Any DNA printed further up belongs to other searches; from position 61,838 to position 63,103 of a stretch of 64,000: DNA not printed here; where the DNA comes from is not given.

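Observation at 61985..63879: Tandem paralogous OMP-like proteins with an unusual CxxC + (VEKIV)n + poly-Lys/Pro + terminal-Cys tail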

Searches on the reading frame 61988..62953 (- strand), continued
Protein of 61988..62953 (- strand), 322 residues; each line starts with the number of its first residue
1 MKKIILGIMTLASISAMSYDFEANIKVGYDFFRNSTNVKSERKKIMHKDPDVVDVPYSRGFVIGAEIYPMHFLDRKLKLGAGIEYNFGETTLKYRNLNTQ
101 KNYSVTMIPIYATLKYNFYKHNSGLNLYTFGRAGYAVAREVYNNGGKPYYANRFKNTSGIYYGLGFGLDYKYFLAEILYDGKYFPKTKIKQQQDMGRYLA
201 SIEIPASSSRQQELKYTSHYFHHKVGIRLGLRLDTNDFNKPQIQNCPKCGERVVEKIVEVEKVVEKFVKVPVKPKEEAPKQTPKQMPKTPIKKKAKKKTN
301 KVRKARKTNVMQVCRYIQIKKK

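Call 43: find_homologous_proteins(query=L009:2989-4251:+)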
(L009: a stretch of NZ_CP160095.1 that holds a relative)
Query L009:2989-4251:+ (421 aa): 1170 proteins with E <= 0.001 among 8000 candidates; the best 120 are listed.
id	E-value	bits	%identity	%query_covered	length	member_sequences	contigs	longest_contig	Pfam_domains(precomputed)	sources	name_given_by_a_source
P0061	4.9e-263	890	97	99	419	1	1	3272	PF00691.26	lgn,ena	-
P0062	8.3e-263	889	97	99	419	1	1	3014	PF00691.26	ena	-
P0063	6.9e-262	886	97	99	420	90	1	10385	PF00691.26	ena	-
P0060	9.6e-262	886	96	99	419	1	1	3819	PF00691.26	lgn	-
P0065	1.2e-259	879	96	99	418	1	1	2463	PF00691.26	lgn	-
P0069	1.3e-259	879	96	99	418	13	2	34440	PF00691.26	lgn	-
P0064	3.5e-259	878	96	99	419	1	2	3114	PF00691.26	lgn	-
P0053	1.3e-258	876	95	99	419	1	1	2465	PF00691.26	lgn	-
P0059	1.5e-258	875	96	99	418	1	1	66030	PF00691.26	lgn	-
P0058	2.1e-258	875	95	99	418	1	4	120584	PF00691.26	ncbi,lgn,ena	-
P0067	7.1e-258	873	95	99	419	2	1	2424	PF00691.26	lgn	-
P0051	7.8e-253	857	94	99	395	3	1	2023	PF00691.26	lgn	-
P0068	1.2e-252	856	93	99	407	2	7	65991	PF00691.26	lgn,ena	-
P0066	1.9e-251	852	94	99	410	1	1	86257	PF00691.26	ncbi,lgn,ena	-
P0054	2.8e-250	848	92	99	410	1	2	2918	PF00691.26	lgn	-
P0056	9.1e-248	840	93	99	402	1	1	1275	PF00691.26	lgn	-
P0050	3.1e-244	828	88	99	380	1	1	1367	PF00691.26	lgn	-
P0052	9.6e-243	823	88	99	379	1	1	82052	PF00691.26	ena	-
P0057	1.5e-239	813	86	99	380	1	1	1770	PF00691.26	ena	-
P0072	2.7e-125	437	53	99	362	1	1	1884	PF00691.26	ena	-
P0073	7.7e-123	429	54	98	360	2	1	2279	PF00691.26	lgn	-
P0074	1.2e-122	428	53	98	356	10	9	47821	PF00691.26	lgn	-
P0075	1.5e-122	428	53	98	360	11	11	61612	PF00691.26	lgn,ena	-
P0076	2.7e-122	427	53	98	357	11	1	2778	PF00691.26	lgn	-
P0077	3.7e-122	426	53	98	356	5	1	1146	PF00691.26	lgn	-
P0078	9.2e-122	425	53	98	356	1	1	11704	PF00691.26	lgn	-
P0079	2.5e-121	424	52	98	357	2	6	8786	PF00691.26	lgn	-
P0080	3.1e-121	423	53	98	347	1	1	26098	PF00691.26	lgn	-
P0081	3.2e-121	423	53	98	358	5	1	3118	PF00691.26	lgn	-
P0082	3.4e-121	423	54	98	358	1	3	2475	PF00691.26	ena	-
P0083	3.5e-121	423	53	98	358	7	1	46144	PF00691.26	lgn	-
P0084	4.0e-121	423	53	98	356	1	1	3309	PF00691.26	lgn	-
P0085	4.1e-121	423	53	98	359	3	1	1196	PF00691.26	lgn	-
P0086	5.9e-121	422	52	99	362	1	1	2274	PF00691.26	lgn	-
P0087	7.9e-121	422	53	98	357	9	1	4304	PF00691.26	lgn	-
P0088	1.1e-120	421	52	98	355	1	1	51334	PF00691.26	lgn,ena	-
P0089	1.1e-120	421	53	98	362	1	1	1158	PF00691.26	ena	-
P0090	1.2e-120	421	52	98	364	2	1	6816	PF00691.26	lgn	-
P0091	1.3e-120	421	52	98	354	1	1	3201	PF00691.26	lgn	-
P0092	1.9e-120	421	52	98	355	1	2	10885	PF00691.26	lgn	-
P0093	2.1e-120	421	52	98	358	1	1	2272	PF00691.26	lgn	-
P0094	2.2e-120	420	52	98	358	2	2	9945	PF00691.26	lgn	-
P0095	2.3e-120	420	53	98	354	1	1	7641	PF00691.26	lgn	-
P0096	2.4e-120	420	52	98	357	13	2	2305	PF00691.26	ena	-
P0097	2.8e-120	420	52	98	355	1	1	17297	PF00691.26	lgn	-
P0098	3.1e-120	420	53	98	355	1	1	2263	PF00691.26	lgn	-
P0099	3.5e-120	420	52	98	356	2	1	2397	PF00691.26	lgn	-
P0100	4.1e-120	420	53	98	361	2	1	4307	PF00691.26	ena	-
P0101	4.7e-120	419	53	98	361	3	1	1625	PF00691.26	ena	-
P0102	4.9e-120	419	52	99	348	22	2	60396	PF00691.26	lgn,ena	-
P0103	6.7e-120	419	52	98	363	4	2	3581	PF00691.26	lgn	-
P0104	6.7e-120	419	53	98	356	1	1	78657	PF00691.26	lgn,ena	-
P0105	6.9e-120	419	52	98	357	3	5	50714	PF00691.26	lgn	-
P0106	8.2e-120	419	52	98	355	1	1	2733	PF00691.26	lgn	-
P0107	1.0e-119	418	52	98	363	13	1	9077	PF00691.26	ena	-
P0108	1.0e-119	418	52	98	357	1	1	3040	PF00691.26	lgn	-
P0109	1.3e-119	418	53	98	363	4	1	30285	PF00691.26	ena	-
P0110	1.5e-119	418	52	98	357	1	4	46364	PF00691.26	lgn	-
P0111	1.6e-119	418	51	98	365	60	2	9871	PF00691.26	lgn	-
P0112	3.2e-119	417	52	98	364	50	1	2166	PF00691.26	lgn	-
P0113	4.2e-119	416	53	98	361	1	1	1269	PF00691.26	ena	-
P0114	4.4e-119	416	47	98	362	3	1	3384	PF00691.26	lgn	-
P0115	4.9e-119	416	52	98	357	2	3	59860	PF00691.26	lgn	-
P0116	6.1e-119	416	52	98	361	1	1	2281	PF00691.26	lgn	-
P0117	7.7e-119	415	52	98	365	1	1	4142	PF00691.26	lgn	-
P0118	8.2e-119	415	53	98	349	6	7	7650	PF00691.26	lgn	-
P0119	1.8e-118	414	52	98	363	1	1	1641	PF00691.26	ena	-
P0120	2.7e-118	414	53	98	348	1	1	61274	PF00691.26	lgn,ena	-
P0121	4.3e-118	413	52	98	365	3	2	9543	PF00691.26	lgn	-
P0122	1.0e-117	412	52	98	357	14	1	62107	PF00691.26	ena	-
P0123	1.1e-117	412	52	98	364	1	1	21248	PF00691.26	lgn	-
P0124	5.3e-117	409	51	98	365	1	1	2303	PF00691.26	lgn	-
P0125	5.5e-117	409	52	98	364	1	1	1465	PF00691.26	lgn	-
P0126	5.8e-117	409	52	98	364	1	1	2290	PF00691.26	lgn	-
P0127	3.8e-114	400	57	47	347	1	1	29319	PF00691.26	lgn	-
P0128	5.5e-110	386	56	47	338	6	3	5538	PF00691.26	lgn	-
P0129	1.0e-109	385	55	47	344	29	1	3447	PF00691.26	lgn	-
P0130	1.9e-109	384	56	47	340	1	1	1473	PF00691.26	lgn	-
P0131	2.8e-109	384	57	47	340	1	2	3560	PF00691.26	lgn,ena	-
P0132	3.9e-109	383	57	47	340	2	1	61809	PF00691.26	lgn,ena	-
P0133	1.4e-108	382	56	47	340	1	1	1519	PF00691.26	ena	-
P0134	1.6e-108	381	57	47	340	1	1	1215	PF00691.26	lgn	-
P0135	2.1e-106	374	54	46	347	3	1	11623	PF00691.26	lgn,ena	-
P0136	1.3e-91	326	56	47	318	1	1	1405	PF00691.26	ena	-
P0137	3.6e-82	295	41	99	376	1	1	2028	PF00691.26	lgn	-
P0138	5.8e-79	284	46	47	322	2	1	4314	PF00691.26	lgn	-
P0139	9.9e-76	273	35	99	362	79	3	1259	PF00691.26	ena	-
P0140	8.4e-60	221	35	99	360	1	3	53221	PF00691.26,PF13505.13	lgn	-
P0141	5.9e-59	218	35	99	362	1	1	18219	PF00691.26,PF13505.13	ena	-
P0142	1.2e-58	217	35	99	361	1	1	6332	PF00691.26,PF13505.13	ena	-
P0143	1.2e-58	217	35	99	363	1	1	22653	PF00691.26,PF13505.13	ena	-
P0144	1.5e-58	217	35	99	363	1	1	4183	PF00691.26,PF13505.13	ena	-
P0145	1.9e-58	216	35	99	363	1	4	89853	PF00691.26,PF13505.13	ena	-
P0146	3.3e-58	216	35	99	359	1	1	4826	PF00691.26,PF13505.13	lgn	-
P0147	3.5e-58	216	34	99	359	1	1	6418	PF00691.26,PF13505.13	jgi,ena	-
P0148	5.2e-58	215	34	99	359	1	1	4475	PF00691.26,PF13505.13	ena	-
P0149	5.6e-58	215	35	99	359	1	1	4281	PF00691.26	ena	-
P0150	7.8e-58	214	35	99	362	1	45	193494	PF00691.26,PF13505.13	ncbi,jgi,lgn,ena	-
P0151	1.3e-57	214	35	99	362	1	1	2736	PF00691.26,PF13505.13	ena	-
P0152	1.3e-57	214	35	99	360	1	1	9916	PF00691.26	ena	-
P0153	1.4e-57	214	35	99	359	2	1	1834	PF00691.26,PF13505.13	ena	-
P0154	1.4e-57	214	35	99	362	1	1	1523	PF00691.26,PF13505.13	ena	-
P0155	1.6e-57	213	35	99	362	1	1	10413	PF00691.26,PF13505.13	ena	-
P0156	2.5e-57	213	35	99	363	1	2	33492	PF00691.26,PF13505.13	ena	-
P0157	2.9e-57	213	35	99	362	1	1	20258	PF00691.26,PF13505.13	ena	-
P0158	4.2e-57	212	35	99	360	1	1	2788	PF00691.26,PF13505.13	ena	-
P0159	4.8e-57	212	35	99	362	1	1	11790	PF00691.26,PF13505.13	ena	-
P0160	7.0e-57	211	35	99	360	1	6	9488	PF00691.26,PF13505.13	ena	-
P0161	7.2e-57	211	34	99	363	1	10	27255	PF00691.26,PF13505.13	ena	-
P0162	8.5e-57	211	35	99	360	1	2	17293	PF00691.26,PF13505.13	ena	-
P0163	8.5e-57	211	35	99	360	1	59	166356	PF00691.26,PF13505.13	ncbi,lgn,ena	-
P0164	8.6e-57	211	34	99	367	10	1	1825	PF00691.26,PF13505.13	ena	-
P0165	1.4e-56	210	34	99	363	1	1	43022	PF00691.26,PF13505.13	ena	-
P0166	1.6e-56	210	34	99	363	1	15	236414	PF00691.26,PF13505.13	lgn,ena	-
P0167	2.4e-56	210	34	99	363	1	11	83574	PF00691.26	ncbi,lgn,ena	-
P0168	4.3e-56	209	35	99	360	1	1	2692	PF00691.26,PF13505.13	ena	-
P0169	6.3e-56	208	34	99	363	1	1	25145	PF00691.26,PF13505.13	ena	-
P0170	3.3e-55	206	34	99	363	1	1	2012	PF00691.26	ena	-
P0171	3.3e-55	206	35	99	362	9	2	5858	PF00691.26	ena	-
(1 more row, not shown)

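Call 46: find_encoding_contigs(protein=P0003, flank=3000, max_places=6)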
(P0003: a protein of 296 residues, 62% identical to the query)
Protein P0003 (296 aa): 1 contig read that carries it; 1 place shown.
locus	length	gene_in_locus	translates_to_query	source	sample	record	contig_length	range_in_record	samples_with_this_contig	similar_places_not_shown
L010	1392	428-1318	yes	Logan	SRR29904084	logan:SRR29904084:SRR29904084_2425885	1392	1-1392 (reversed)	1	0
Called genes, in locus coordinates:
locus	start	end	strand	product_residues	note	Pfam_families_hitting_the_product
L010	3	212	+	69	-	?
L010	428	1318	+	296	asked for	-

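Call 47: find_encoding_contigs(protein=P0037, flank=4000, max_places=3)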
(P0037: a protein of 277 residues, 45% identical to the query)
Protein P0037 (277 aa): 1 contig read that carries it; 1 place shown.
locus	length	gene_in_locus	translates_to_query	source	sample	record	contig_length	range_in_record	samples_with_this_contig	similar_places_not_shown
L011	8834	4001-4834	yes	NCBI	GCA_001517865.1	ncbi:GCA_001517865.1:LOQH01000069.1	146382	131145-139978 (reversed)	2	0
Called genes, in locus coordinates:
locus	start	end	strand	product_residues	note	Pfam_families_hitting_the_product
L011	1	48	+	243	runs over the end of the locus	PF00005:ABC_tran, PF13401:AAA_22 (weak)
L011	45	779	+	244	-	PF01637:ATPase_2 (weak), PF00005:ABC_tran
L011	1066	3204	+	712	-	PF03477:ATP-cone, PF13597:NRDD, PF01228:Gly_radical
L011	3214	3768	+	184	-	PF13353:Fer4_12, PF04055:Radical_SAM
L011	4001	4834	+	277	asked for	-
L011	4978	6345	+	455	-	PF03448:MgtE_N, PF00571:CBS, PF01769:MgtE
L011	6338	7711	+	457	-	PF03448:MgtE_N, PF00571:CBS, PF01769:MgtE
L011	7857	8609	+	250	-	PF00318:Ribosomal_S2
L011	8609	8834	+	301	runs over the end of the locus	PF25025:EF-Ts_N, PF00889:EF_TS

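Call 61: list_cluster_members(proteins=[P0072, P0102, P0127, P0132, P0135, P0137, P0138, P0139, P0150, P0058])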
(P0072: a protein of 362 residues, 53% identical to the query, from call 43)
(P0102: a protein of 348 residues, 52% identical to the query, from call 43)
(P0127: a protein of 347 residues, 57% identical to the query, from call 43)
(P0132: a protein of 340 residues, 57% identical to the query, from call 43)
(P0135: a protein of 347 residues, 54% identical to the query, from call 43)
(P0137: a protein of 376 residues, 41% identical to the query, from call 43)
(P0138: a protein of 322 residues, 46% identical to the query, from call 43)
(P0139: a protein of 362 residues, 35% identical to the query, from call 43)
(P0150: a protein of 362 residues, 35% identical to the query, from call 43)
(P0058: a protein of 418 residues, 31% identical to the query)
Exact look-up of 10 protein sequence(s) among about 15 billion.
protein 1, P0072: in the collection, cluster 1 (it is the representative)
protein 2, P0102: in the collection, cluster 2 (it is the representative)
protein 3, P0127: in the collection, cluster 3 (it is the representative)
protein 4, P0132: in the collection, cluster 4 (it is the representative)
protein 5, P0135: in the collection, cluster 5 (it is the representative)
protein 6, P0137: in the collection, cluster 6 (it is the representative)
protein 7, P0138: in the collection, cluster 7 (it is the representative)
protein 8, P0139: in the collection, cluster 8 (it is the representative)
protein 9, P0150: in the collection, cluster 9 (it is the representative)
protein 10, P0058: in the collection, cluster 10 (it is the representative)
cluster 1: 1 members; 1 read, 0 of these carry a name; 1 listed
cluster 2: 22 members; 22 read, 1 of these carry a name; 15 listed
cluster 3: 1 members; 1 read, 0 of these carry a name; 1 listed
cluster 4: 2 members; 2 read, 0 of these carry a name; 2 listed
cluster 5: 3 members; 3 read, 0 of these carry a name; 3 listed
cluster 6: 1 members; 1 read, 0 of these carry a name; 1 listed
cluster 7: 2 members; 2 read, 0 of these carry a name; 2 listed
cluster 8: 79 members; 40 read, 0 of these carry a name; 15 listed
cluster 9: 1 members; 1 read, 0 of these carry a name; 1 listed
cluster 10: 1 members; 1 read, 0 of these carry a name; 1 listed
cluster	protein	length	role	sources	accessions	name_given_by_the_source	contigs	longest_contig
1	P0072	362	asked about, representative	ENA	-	-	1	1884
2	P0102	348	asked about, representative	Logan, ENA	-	-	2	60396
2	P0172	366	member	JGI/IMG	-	ompA/motB domain-containing protein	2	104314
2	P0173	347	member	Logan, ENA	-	-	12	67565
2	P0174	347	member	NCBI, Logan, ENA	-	-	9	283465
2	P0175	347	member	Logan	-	-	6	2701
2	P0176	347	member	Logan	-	-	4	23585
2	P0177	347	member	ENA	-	-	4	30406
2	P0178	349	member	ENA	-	-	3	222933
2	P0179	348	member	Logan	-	-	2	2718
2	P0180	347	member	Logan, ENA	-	-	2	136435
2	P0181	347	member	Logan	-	-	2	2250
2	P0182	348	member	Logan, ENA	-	-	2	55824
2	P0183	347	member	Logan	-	-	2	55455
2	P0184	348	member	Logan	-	-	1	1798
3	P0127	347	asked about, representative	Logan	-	-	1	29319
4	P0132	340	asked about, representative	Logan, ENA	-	-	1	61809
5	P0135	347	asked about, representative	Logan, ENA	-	-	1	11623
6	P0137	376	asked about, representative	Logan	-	-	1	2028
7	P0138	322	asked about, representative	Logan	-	-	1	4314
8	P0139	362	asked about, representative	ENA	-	-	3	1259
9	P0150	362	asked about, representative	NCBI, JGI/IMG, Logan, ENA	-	-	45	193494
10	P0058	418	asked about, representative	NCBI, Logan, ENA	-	-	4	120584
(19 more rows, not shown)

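Call 72: search_solved_structures(query=A2, max_evalue=1)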
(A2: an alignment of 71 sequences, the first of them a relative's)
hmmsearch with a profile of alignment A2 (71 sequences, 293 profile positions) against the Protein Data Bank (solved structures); distinct sequences matched with E-value up to 1: 0.

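Call 73: search_protein_families(library=pfam, alignment_id=A2, max_evalue=0.01)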
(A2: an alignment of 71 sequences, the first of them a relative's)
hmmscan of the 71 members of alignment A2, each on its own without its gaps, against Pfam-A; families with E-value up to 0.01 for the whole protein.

A. member 1, P0001 (322 aa): 0 families

B. families by the number of members that match (of 71 scanned): 5 families
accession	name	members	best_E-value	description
PF00691.25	OmpA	21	4.1e-13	OmpA family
PF13505.12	OMP_b-brl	20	1.1e-06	Outer membrane protein beta-barrel domain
PF12314.13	IMCp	19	0.00013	Inner membrane complex protein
PF13568.12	OMP_b-brl_2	4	4.1e-06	Outer membrane protein beta-barrel domain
PF03797.25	Autotransporter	4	0.0048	Autotransporter beta-domain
